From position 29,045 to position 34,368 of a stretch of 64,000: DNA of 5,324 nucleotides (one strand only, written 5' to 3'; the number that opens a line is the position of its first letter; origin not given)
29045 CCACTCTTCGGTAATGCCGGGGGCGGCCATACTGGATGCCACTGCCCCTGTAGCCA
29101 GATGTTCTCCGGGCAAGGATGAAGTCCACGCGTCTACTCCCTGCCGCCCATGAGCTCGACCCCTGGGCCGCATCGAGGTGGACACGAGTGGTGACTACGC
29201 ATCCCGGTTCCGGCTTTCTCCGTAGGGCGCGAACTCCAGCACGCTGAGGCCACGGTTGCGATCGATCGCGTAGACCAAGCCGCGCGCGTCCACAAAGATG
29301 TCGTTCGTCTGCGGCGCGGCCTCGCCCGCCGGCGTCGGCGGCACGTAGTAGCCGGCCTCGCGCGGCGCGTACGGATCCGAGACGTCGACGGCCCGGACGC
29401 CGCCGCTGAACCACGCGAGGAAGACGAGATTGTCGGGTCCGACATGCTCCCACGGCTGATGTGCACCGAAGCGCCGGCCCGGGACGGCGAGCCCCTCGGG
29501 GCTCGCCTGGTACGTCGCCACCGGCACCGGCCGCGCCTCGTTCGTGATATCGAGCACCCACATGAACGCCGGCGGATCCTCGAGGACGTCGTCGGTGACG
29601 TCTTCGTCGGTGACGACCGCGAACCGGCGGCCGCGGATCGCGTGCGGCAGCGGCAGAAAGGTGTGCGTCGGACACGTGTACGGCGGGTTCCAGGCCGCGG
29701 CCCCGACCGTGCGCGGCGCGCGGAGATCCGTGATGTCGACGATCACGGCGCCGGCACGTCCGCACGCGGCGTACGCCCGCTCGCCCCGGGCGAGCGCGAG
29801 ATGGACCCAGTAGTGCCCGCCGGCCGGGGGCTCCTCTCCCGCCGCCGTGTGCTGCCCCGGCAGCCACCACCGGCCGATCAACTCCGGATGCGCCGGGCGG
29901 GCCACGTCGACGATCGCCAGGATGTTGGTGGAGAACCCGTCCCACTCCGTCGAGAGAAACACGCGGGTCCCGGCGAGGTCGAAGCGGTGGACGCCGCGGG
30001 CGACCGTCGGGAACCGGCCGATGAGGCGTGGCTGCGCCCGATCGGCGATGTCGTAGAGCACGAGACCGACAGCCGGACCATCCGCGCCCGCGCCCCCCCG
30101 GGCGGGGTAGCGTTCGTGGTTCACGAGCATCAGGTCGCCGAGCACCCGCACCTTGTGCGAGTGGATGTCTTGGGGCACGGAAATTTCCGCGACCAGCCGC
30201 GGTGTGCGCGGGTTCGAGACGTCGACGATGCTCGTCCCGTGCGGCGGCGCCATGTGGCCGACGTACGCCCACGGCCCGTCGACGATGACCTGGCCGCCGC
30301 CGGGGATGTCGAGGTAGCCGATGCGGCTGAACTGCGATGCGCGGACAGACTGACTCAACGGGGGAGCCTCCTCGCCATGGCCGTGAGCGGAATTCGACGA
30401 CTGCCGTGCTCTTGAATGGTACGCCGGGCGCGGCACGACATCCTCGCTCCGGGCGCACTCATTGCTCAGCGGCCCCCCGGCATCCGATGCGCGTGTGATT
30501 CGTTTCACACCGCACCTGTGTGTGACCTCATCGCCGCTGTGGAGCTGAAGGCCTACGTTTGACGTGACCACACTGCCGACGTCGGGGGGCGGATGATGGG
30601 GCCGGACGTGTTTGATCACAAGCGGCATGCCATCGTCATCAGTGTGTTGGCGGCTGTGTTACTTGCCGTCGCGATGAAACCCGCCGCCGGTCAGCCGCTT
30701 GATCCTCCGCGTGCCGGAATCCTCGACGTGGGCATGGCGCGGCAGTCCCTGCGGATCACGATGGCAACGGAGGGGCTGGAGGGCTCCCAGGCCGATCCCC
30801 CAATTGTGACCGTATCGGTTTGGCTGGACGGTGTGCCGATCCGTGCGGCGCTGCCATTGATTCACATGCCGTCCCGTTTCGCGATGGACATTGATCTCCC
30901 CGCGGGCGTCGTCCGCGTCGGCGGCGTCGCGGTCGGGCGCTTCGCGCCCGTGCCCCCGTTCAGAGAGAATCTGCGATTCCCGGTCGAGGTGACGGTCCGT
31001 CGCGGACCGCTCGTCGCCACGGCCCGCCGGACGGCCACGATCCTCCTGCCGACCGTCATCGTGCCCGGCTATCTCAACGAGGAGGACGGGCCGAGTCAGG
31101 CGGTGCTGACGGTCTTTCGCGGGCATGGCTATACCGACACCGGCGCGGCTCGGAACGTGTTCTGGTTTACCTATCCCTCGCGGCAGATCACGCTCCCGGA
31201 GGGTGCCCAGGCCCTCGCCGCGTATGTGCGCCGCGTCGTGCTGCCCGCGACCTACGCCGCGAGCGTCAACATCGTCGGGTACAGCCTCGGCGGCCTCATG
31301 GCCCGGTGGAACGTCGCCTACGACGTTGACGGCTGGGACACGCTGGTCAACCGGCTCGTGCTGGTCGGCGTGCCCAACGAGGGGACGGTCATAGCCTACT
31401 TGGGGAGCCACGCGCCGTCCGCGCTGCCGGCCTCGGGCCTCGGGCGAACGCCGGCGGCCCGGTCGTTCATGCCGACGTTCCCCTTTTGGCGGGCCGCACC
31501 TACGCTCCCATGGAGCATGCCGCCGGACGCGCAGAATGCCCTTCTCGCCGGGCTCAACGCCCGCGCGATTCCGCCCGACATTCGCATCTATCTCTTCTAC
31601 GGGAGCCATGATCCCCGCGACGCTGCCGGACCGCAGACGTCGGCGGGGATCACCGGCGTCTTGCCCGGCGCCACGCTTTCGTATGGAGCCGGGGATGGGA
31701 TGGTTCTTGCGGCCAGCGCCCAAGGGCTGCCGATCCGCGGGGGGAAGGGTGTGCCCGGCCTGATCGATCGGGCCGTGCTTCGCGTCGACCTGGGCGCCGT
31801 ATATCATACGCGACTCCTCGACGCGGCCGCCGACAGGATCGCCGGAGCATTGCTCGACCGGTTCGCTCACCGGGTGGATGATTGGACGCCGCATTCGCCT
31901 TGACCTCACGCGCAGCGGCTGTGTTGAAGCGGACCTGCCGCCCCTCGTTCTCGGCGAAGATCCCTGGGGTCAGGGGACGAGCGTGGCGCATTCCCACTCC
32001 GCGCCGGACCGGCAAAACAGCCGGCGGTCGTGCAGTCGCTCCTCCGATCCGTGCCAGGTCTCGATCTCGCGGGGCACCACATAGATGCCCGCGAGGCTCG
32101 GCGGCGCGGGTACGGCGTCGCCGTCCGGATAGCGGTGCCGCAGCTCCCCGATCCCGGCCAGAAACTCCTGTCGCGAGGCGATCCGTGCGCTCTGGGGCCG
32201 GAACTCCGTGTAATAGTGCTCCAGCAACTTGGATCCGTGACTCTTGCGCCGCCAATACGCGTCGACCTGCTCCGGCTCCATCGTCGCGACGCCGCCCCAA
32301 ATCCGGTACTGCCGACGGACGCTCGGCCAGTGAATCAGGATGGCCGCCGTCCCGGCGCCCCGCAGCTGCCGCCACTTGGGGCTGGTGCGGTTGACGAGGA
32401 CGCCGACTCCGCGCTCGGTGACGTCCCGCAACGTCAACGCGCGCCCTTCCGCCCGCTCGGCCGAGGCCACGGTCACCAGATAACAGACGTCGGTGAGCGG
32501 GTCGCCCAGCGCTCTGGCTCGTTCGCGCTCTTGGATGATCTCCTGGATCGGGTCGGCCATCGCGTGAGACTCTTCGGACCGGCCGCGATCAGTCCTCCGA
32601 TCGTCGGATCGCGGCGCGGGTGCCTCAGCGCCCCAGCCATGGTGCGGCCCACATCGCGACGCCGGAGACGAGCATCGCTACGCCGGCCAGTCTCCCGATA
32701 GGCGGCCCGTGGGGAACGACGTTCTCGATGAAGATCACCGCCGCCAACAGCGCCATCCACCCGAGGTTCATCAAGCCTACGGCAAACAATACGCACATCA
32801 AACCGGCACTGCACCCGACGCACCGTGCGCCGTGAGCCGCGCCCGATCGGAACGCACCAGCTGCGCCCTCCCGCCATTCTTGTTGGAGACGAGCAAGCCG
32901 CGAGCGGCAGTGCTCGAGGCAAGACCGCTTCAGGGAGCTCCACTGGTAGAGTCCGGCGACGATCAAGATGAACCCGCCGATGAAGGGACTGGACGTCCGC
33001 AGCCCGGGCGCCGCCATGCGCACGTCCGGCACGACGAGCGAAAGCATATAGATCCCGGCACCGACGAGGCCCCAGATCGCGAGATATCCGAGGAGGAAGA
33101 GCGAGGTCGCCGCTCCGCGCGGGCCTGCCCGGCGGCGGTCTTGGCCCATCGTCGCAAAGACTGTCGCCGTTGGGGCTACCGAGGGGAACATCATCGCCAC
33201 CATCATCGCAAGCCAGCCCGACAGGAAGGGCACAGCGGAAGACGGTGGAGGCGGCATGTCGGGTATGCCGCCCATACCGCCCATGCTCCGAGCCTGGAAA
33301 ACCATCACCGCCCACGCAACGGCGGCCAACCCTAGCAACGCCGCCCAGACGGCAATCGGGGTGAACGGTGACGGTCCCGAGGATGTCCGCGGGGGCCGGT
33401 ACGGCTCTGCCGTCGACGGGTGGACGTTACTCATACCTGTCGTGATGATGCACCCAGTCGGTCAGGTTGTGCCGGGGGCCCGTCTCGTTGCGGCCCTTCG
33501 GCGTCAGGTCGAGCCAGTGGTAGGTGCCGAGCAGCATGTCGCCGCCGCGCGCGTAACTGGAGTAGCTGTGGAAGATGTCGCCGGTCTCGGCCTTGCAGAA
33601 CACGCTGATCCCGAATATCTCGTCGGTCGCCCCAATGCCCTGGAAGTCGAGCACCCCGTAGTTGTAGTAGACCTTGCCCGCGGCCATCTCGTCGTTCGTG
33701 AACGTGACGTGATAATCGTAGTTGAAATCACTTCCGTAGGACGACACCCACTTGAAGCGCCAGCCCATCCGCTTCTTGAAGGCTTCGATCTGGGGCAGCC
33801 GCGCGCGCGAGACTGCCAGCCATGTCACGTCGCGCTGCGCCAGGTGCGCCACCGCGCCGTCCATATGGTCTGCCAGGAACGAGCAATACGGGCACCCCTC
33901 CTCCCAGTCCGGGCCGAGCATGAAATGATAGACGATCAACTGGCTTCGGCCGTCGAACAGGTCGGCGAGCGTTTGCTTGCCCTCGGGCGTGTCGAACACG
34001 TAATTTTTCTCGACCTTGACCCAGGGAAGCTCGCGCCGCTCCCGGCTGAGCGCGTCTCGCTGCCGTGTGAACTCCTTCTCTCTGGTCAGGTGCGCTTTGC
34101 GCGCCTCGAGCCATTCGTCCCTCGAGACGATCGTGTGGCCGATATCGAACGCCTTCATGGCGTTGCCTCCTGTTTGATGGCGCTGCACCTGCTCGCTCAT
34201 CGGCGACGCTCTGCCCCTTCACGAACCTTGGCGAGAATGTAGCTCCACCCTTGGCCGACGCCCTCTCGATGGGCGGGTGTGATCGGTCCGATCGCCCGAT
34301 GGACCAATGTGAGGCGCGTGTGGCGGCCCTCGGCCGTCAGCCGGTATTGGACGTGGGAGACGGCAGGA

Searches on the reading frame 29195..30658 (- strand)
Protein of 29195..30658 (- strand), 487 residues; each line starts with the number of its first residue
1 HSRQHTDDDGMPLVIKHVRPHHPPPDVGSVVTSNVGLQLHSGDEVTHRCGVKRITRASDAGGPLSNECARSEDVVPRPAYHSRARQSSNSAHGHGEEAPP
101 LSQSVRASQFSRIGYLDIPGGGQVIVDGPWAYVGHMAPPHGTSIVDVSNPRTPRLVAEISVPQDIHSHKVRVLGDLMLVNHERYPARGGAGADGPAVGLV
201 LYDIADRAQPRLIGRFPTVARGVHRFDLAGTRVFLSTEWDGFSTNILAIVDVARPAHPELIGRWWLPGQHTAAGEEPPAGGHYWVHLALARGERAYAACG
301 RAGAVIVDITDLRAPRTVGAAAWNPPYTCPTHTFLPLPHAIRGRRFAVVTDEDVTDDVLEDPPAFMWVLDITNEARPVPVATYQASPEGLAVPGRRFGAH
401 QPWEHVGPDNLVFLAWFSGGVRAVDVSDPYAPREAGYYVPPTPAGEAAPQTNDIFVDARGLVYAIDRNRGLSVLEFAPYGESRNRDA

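Call 44: search_protein_families(library=pfam, proteins=[window:29195-30658:-], max_evalue=0.001)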
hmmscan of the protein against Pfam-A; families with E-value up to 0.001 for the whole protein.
window:29195-30658:- (487 aa): 1 family
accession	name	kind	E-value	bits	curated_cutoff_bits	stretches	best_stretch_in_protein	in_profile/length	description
PF08309.17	LVIVD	-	2.9e-12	46.2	20.2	0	124-156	7-37/42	LVIVD repeat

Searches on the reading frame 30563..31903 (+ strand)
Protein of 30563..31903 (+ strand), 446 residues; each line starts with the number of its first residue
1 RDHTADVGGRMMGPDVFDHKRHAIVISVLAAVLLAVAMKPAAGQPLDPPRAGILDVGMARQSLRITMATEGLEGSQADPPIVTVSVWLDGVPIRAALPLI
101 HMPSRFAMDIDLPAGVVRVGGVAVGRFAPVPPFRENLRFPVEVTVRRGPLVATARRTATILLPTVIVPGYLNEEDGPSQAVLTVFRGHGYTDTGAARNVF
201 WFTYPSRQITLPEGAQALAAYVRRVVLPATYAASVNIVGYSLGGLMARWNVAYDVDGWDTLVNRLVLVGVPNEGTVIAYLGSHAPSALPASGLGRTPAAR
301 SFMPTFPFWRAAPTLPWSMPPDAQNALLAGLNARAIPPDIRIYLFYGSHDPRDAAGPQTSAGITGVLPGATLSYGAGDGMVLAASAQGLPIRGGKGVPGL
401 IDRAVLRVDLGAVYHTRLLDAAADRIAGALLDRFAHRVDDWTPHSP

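Call 44: search_protein_families(library=pfam, proteins=[window:30563-31903:+], max_evalue=0.001)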
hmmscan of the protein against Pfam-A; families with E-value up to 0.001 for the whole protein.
window:30563-31903:+ (446 aa): 3 families
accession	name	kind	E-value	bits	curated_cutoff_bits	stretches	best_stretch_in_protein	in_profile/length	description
PF00561.26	Abhydrolase_1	-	4.5e-05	23.7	25.8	1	185-270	35-102/245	alpha/beta hydrolase fold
PF24096.1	DUF7379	-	0.00012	22.5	33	1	216-278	55-118/191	Domain of unknown function (DUF7379)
PF01674.24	Lipase_2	-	0.00062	19.8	20.3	1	163-254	3-96/219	Lipase (class 2)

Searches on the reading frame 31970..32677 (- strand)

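Call 44: search_protein_families(library=pfam, proteins=[window:31970-32677:-], max_evalue=0.001)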
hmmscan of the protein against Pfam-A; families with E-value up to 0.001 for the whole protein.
window:31970-32677:- (235 aa): 2 families
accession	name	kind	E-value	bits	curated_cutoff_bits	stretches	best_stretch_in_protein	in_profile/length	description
PF10590.14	PNP_phzG_C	-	1.2e-09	38.4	27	1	197-235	3-42/42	Pyridoxine 5'-phosphate oxidase C-terminal dimerisation region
PF01243.27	PNPOx_N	-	2.4e-05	25.1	28.1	1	64-174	14-111/120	Pyridoxamine 5'-phosphate oxidase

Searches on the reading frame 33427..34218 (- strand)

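Call 44: search_protein_families(library=pfam, proteins=[window:33427-34218:-], max_evalue=0.001)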
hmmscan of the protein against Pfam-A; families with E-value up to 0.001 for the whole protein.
window:33427-34218:- (263 aa): 2 families
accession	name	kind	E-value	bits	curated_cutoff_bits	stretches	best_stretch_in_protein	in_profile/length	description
PF05988.18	DUF899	-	3e-97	325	27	1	28-262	4-224/224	Bacterial protein of unknown function (DUF899)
PF00578.27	AhpC-TSA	-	0.00039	20.8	26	1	99-177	32-106/124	AhpC/TSA family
